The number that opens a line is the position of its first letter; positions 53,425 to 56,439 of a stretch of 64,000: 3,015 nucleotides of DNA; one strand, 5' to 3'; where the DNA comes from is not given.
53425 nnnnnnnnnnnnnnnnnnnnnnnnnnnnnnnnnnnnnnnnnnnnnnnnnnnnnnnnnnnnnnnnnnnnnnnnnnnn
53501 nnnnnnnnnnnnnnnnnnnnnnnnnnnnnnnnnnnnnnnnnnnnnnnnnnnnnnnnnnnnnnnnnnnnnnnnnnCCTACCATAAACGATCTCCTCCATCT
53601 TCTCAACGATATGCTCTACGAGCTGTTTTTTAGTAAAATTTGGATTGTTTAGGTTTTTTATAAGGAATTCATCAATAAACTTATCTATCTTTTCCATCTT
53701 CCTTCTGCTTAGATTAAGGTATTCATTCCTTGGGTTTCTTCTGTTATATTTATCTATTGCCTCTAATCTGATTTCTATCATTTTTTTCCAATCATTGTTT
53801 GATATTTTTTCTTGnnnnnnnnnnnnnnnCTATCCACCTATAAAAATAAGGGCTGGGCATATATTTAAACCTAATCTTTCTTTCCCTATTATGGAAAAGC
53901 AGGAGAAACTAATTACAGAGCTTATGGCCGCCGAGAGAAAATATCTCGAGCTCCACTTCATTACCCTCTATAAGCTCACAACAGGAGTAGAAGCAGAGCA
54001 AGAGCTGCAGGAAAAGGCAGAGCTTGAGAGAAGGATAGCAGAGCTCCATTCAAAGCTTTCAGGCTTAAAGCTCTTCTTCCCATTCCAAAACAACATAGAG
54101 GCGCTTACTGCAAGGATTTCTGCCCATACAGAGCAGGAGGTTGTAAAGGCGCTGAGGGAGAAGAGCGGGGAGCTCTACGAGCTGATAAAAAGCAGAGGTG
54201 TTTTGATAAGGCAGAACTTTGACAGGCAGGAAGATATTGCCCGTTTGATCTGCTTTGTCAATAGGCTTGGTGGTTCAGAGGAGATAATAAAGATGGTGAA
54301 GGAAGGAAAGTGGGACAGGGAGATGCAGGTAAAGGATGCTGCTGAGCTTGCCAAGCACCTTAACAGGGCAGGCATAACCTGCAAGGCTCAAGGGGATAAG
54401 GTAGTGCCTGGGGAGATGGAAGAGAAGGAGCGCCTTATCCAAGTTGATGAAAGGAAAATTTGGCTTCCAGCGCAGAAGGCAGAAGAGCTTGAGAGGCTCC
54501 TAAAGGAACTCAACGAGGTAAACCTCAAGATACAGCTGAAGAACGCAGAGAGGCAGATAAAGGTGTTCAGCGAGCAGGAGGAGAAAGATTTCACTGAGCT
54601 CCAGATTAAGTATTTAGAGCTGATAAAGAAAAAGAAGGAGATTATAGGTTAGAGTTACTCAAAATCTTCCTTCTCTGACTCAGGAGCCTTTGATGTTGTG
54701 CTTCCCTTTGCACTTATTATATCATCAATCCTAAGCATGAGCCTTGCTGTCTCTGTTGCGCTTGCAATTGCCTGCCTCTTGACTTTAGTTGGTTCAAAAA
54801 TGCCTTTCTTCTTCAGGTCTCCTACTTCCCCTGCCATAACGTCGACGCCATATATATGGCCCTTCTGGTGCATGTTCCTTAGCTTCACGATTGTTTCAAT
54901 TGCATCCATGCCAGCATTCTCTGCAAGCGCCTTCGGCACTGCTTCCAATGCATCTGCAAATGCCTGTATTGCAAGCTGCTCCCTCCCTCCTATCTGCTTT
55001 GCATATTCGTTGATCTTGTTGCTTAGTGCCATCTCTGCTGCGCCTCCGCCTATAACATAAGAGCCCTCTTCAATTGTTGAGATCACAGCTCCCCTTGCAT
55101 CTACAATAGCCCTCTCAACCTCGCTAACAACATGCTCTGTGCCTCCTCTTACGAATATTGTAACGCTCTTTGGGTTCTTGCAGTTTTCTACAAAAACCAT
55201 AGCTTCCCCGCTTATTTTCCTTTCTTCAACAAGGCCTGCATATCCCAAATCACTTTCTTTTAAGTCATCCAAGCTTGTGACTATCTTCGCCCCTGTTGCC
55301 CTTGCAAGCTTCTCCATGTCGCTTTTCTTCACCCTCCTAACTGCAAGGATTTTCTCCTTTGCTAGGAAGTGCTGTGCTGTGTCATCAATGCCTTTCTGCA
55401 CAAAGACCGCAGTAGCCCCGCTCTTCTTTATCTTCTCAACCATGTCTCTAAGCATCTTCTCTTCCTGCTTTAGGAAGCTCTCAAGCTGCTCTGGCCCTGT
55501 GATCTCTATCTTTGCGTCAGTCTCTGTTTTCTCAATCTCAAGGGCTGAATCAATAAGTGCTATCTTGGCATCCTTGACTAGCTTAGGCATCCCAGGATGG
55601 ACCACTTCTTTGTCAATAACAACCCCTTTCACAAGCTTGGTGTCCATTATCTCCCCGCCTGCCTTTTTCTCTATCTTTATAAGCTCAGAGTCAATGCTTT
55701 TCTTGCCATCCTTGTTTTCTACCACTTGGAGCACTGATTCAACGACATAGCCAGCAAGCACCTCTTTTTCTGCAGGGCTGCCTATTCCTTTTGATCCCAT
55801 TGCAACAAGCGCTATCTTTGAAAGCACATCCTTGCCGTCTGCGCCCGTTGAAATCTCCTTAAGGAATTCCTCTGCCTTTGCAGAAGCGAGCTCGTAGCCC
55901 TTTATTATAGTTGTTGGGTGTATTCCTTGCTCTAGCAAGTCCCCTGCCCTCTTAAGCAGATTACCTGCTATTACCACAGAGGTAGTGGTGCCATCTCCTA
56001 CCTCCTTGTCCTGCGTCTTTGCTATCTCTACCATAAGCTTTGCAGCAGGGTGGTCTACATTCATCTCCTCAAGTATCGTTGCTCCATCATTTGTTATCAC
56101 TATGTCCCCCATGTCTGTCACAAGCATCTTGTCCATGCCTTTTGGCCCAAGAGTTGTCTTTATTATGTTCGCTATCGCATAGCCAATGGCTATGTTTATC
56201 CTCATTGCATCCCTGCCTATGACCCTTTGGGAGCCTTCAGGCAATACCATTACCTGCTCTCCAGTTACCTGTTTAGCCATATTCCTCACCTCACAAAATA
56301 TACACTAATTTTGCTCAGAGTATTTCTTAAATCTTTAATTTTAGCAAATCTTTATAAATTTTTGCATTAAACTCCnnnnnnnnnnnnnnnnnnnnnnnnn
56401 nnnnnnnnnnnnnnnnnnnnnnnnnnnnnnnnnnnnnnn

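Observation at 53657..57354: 159-bp near-identical direct repeat puts the same N-terminal module on two otherwise unrelated proteins and brackets the thermosome gene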

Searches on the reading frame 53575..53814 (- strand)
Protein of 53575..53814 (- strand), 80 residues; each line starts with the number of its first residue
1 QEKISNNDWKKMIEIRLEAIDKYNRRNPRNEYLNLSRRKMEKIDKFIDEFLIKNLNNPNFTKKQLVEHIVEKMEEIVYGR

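Call 80: search_protein_families(library=pfam, proteins=[window:53575-53814:-], max_evalue=1)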
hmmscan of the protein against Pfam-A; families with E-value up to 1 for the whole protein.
seq(80 aa): 3 families
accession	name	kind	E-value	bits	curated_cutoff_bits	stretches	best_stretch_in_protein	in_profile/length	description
PF22909.1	Caulimovir_coat_dom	-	0.026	15.3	27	1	34-75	12-53/113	Caulimovirus coat protein, conserved domain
PF05856.17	ARPC4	-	0.028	14.5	22.2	1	29-76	97-142/167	ARP2/3 complex 20 kDa subunit (ARPC4)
PF21906.2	NrtR_WHD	-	0.28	11.8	27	1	46-76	17-47/61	NrtR DNA-binding winged helix domain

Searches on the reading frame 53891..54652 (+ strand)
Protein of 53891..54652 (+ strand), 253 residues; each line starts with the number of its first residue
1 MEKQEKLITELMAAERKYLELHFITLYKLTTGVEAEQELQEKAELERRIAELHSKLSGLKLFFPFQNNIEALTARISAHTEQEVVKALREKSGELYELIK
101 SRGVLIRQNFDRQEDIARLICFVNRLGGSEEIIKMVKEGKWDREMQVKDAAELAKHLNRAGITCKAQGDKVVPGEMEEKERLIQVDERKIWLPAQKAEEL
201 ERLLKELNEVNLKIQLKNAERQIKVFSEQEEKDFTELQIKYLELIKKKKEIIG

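Call 9: search_protein_families(library=pfam, proteins=[window:53891-54652:+], max_evalue=0.01)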
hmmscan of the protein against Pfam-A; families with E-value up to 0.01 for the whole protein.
window:53891-54652:+ (253 aa): 0 families

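Call 20: search_protein_families(library=ncbifam, proteins=[window:53891-54652:+], max_evalue=0.1)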
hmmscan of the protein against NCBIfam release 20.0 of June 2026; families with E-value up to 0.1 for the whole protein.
window:53891-54652:+ (253 aa): 2 families
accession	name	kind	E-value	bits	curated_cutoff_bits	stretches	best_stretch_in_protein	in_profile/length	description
TIGR03609.1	S_layer_CsaB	equivalog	0.053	12.8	213.1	0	154-239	140-225/301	polysaccharide pyruvyl transferase CsaB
TIGR01821.1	5aminolev_synth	equivalog_domain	0.068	12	338.55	0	128-176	286-334/402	5-aminolevulinate synthase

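Call 21: search_protein_families(library=phrogs, proteins=[window:53891-54652:+], max_evalue=0.1)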
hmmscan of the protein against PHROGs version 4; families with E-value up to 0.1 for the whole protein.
window:53891-54652:+ (253 aa): 1 family
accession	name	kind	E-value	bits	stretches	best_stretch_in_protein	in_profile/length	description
phrog_1772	-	unknown function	0.011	17.2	1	45-78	16-50/111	-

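Call 29: find_related_loci(query=A4, collection=metagenome_contigs, flank=10000)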
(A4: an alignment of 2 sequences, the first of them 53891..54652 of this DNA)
Query A4 (253 aa) in metagenome_contigs; peptide patterns used: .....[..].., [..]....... (x = any residue, [..] = any of these).
568 stretches matched a pattern, but none encodes a relative of the query by tblastn (E <= 1e-3).

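Call 52: find_encoding_contigs(protein=window:53891-54652:+, flank=10000, max_places=10)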
Protein window:53891-54652:+ (253 aa): 1 contig read that carries it; 1 place shown.
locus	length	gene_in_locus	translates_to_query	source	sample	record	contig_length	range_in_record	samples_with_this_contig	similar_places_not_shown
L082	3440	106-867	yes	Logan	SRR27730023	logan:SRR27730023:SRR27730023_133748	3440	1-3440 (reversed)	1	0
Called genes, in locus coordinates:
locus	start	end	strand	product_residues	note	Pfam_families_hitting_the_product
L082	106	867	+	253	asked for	-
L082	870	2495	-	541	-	PF00118:Cpn60_TCP1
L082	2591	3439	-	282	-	?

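Call 62: search_solved_structures(query=window:53891-54652:+, max_evalue=1)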
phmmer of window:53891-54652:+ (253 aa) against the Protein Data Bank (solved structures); distinct sequences matched with E-value up to 1: 0.

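Call 77: search_protein_families(library=padloc, proteins=[window:53891-54652:+], max_evalue=0.01)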
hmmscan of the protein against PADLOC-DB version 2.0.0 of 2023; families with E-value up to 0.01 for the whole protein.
window:53891-54652:+ (253 aa): 0 families

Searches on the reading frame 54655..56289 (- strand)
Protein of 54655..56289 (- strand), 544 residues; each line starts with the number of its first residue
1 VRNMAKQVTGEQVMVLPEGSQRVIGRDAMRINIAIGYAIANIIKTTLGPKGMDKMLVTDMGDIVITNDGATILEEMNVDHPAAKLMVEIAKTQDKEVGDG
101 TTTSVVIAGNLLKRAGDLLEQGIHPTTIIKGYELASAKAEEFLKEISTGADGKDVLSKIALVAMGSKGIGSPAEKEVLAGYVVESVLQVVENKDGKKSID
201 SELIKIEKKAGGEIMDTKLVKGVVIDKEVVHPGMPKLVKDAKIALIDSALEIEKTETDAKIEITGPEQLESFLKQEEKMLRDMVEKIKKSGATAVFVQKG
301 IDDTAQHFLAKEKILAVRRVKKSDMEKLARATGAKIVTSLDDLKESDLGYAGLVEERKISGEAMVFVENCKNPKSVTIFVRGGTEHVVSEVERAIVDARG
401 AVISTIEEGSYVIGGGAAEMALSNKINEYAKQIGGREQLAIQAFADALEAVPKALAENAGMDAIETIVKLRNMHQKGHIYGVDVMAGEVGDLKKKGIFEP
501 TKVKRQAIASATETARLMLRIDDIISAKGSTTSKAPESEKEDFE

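Call 9: search_protein_families(library=pfam, proteins=[window:54655-56289:-], max_evalue=0.01)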
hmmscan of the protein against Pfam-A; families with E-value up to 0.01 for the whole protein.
window:54655-56289:- (544 aa): 1 family
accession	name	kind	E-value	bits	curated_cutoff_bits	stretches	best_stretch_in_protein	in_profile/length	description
PF00118.29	Cpn60_TCP1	-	3e-183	610.4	34.3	1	39-528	1-489/490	TCP-1/cpn60 chaperonin family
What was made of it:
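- Checked: The intervening genes are a 253-aa orphan at 53891..54652(+) and a group II chaperonin (thermosome) at 54655..56289(-), Pfam Cpn60_TCP1 E = 3e-183 (call 9).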

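Call 18: find_related_loci(query=window:54655-56289:-, collection=genome_contigs, flank=10000)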
Query window:54655-56289:- (544 aa) in genome_contigs; peptide patterns used: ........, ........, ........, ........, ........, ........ (x = any residue, [..] = any of these).
600 stretches matched a pattern (row limit reached: there are more); 564 encode a relative of the query (tblastn E <= 1e-3); the best 80 are kept; 80 distinct loci.
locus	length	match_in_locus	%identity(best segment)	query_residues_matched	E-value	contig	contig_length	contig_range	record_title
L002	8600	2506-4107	73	2-531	0e+0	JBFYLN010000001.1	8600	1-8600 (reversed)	MAG: Candidatus Micrarchaeota archaeon isolate PPR_0037 PPR_0037.fa_k121_70815, whole genome shotgun sequence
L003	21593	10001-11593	73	1-527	0e+0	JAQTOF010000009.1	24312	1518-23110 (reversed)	MAG: Candidatus ainarchaeum sp. isolate STA_81 NODE_3875_length_24312_cov_3.161340_Sandtown_A, whole genome shotgun sequ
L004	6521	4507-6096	73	4-529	0e+0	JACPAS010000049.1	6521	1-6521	MAG: Candidatus Micrarchaeota archaeon isolate NC_groundwater_237_Ag_S-0.2um_36_6 S5_GD2017_2_S2_scaffold_9337, whole ge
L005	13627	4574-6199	70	4-544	0e+0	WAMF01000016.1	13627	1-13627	MAG: Candidatus Micrarchaeota archaeon isolate S016_84_esom k151_699285, whole genome shotgun sequence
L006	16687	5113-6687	67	11-531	0e+0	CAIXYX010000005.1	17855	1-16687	uncultured Candidatus Micrarchaeota archaeon isolate A14_bin-2075 genome assembly, contig: bin-2075:005/146, whole genom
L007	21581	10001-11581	65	10-536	0e+0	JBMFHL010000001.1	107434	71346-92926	MAG: Candidatus Micrarchaeia archaeon isolate KM4311-23 NODE_1_length_107434_cov_4.089701, whole genome shotgun sequence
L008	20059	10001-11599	67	3-529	0e+0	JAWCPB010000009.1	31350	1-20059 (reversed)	MAG: Candidatus Micrarchaeia archaeon isolate JZ-2_201808_bins_178 JZ-2_201808_bins_178_scaffold_9, whole genome shotgun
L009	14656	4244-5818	63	7-527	0e+0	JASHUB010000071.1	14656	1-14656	MAG: Candidatus Micrarchaeota archaeon isolate JOPF168 JOPF_NEAR_contig_1586329, whole genome shotgun sequence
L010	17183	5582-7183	63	1-528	0e+0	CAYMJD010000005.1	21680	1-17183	MAG TPA_asm: Candidatus Micrarchaeota archaeon isolate SRP271791_co2_45 genome assembly, contig: NODE_530_length_21680_c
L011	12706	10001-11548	68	15-526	0e+0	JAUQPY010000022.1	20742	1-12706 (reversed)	MAG: Candidatus Micrarchaeota archaeon isolate JZ-3.bins.121.201705 NODE_3728_length_20742_cov_2.43711, whole genome sho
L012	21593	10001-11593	63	7-536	0e+0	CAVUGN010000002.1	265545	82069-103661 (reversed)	MAG: uncultured Candidatus Micrarchaeota archaeon isolate MFD02138.bin.1.89 genome assembly, contig: contig_12537, whole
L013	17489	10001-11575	63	7-527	0e+0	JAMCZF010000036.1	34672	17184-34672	MAG: Candidatus Marsarchaeota archaeon isolate FK_Sedi_B_Bin.316 NODE_3608_length_34672_cov_2.68939, whole genome shotgu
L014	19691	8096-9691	64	3-528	0e+0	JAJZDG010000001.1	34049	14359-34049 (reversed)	MAG: Candidatus Micrarchaeota archaeon isolate JA4.bin46 NODE_1129_length_34049_cov_2.408614, whole genome shotgun seque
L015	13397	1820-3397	66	7-529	0e+0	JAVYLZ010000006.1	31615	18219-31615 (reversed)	MAG: Candidatus Micrarchaeia archaeon isolate DPZ-2_202101_bins_34 DPZ-2_202101_bins_34_scaffold_6, whole genome shotgun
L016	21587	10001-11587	61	3-527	0e+0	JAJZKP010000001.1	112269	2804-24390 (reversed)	MAG: Candidatus Micrarchaeota archaeon isolate MAS1.bin34 NODE_55_length_112269_cov_8.022480, whole genome shotgun seque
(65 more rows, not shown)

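Call 53: find_encoding_contigs(protein=window:54655-56289:-, flank=10000, max_places=10)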
Protein window:54655-56289:- (544 aa): no gene with exactly this product is on record in the collection.

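Call 81: list_cluster_members(proteins=[window:54655-56289:-, window:53891-54652:+, window:57899-58360:-, window:57586-57897:-, window:45672-48257:-])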
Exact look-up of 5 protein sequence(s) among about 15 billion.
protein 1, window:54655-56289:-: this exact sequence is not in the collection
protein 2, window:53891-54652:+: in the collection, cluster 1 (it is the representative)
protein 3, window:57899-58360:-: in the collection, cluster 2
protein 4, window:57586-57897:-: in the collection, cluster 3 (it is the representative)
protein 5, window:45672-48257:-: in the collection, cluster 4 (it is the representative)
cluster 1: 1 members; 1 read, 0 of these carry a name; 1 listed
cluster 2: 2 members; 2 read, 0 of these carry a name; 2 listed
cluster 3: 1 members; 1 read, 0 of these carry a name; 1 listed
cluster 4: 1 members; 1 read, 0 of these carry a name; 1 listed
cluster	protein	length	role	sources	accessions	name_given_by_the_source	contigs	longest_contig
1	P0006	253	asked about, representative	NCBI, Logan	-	-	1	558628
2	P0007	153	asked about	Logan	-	-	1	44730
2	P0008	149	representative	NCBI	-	-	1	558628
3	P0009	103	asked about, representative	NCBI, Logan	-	-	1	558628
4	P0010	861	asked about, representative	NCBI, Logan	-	-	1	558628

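Call 82: list_cluster_members(proteins=[window:54655-56280:-])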
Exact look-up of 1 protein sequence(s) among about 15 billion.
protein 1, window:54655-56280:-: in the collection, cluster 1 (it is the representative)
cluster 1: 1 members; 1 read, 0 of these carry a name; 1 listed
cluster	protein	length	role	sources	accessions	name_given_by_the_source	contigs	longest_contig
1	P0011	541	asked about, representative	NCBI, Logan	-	-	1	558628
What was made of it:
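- Tried and rejected: Cluster look-ups, tried as a way to reach the relative's thermosome neighbourhood and so a p398 orthologue, returned only singleton clusters (calls 81, 82).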
